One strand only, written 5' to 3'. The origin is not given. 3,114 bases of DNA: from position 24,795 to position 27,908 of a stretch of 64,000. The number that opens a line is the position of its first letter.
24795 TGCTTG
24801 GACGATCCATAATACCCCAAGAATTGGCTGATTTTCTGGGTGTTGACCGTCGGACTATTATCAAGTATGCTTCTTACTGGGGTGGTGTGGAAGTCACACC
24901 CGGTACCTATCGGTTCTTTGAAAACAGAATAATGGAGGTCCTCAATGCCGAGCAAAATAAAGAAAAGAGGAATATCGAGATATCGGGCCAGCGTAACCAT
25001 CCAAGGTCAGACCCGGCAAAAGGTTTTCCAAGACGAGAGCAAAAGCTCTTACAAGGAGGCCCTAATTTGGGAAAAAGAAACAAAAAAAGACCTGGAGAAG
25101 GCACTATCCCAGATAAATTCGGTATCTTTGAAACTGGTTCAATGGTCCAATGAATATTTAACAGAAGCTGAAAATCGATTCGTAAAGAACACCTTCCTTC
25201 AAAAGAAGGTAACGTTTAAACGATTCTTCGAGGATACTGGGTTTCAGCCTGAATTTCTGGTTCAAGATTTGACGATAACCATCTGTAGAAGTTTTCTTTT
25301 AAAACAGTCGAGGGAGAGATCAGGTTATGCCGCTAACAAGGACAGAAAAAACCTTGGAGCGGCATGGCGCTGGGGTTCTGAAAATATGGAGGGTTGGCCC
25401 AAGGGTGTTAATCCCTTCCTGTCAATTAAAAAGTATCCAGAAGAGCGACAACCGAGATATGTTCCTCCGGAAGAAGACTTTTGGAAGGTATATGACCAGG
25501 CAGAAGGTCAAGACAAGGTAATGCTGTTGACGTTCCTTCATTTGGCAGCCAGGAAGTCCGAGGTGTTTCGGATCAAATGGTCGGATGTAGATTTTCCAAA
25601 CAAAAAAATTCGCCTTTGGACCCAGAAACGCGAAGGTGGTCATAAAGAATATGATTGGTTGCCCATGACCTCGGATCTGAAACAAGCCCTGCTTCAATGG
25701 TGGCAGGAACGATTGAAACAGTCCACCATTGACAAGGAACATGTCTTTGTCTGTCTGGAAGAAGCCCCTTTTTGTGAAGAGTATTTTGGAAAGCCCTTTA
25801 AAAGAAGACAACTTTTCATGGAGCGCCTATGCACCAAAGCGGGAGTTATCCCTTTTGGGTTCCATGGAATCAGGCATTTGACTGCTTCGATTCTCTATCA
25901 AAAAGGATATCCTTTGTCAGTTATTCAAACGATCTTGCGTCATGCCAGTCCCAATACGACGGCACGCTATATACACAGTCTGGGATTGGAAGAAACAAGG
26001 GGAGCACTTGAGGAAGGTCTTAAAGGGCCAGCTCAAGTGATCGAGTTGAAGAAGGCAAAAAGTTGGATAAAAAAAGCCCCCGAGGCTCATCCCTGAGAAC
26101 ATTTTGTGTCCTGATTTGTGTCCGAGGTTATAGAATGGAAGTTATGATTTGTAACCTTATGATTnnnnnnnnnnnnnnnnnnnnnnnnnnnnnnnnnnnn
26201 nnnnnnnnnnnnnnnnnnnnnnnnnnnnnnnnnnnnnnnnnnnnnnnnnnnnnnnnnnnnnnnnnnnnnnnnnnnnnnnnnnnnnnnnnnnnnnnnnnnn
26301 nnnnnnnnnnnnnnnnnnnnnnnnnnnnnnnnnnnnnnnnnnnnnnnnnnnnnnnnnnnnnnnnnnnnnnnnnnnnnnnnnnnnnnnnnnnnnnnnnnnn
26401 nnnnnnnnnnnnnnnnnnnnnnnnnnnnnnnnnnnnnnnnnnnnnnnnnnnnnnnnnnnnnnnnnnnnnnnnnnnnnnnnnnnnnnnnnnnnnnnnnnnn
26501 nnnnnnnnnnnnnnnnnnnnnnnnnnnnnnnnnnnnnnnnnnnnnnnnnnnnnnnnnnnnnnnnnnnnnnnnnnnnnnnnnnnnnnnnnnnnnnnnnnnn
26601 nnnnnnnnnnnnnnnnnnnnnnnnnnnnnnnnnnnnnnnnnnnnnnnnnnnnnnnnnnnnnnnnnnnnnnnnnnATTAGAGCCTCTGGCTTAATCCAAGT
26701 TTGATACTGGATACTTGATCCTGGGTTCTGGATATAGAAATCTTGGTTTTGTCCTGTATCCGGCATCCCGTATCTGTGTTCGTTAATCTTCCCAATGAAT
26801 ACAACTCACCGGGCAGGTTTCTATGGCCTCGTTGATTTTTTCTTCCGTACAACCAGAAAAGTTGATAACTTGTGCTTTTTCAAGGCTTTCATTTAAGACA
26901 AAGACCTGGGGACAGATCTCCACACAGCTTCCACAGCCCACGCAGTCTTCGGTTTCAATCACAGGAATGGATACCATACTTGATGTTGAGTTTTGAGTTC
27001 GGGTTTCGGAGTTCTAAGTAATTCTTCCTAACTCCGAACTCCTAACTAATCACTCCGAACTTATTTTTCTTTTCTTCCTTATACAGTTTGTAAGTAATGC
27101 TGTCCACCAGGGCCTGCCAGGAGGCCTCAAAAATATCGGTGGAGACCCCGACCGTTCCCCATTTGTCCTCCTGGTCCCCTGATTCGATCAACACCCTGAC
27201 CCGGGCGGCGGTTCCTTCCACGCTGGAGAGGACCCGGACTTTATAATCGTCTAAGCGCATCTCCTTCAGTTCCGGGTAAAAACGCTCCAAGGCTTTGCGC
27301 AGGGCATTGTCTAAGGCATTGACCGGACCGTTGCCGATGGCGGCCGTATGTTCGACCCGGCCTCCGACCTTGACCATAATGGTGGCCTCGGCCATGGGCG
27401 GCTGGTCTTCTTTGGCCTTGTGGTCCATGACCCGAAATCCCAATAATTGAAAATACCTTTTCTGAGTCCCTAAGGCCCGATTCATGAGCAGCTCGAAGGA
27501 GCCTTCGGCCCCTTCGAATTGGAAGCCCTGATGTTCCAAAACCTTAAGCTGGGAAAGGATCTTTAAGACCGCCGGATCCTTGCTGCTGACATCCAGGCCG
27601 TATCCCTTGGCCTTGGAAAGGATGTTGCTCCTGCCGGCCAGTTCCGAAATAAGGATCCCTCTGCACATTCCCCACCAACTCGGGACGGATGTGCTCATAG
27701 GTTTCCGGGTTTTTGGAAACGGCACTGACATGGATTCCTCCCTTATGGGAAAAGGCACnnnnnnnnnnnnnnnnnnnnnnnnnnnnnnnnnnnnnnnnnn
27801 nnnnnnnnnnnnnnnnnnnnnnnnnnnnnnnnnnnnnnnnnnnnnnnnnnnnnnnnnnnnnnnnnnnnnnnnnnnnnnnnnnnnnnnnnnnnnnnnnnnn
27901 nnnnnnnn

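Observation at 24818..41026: Two 1.38-kb xis-int modules, about 93% identical and in inverted orientation, bracket 13.5 kb of core genes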

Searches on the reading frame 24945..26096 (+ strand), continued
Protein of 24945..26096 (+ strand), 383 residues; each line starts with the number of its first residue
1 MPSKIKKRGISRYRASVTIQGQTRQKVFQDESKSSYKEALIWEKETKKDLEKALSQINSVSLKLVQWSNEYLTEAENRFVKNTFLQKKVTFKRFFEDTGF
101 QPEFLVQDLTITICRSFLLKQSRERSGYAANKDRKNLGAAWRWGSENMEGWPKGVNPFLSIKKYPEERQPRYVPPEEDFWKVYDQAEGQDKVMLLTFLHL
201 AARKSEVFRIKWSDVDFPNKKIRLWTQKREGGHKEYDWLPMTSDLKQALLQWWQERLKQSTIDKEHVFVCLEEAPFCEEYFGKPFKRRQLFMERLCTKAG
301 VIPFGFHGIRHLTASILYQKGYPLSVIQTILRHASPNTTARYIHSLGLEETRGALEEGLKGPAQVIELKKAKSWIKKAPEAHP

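Call 95: search_protein_families(library=pfam, proteins=[L102:185-1315:-, L102:1627-2823:-, L102:4881-5906:+, L102:5975-6862:+, L102:7042-8082:+, L102:9287-11176:+, L102:11192-12424:+], max_evalue=0.01)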
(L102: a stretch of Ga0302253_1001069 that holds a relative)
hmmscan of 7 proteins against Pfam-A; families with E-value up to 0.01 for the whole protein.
L102:185-1315:- (376 aa): 1 family
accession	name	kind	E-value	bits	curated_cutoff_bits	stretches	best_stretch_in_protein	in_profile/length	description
PF00589.27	Phage_integrase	-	5.3e-18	65.8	27.1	1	176-327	23-166/172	Phage integrase family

L102:1627-2823:- (398 aa): 0 families

L102:4881-5906:+ (341 aa): 0 families

L102:5975-6862:+ (295 aa): 0 families

L102:7042-8082:+ (346 aa): 1 family
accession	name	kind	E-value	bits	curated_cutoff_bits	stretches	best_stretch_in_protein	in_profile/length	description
PF10722.14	YbjN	-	0.0003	21.4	22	0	242-303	54-111/126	Putative bacterial sensory transduction regulator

L102:9287-11176:+ (629 aa): 6 families
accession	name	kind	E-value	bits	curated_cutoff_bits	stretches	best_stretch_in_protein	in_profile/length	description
PF09250.16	Prim-Pol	-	2.4e-29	103.3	22.8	1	7-200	1-157/158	Bifunctional DNA primase/polymerase, N-terminal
PF03796.21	DnaB_C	-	6.3e-28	98.3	27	1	350-607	6-252/255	DnaB-like helicase C terminal domain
PF01637.24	ATPase_2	-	3.7e-09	37.2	33.2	1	351-518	9-153/225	ATPase domain predominantly from Archaea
PF08708.16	PriCT_1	-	7.3e-09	35.6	21.1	1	252-315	3-66/67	Primase C terminal 1 (PriCT-1)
PF06745.19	ATPase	-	7.4e-07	29.2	26.6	1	352-543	7-185/231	KaiC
PF13481.12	AAA_25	-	1.6e-06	28.3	27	1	347-519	16-188/195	AAA domain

L102:11192-12424:+ (410 aa): 0 families

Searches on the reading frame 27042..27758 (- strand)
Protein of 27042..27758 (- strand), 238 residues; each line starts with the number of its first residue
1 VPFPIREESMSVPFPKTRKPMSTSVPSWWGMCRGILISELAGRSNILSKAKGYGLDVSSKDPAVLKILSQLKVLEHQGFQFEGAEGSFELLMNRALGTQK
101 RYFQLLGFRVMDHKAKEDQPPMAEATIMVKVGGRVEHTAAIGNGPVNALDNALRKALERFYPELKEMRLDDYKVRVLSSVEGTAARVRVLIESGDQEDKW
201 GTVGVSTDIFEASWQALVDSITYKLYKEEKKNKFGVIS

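Call 12: search_protein_families(library=pfam, proteins=[window:27042-27758:-])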
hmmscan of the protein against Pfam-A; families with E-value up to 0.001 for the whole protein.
window:27042-27758:- (238 aa): 1 family
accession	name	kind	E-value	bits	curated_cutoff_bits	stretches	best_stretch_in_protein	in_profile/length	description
PF08502.15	LeuA_dimer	-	1.2e-29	103.3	24.9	1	84-223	3-129/131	LeuA allosteric (dimerisation) domain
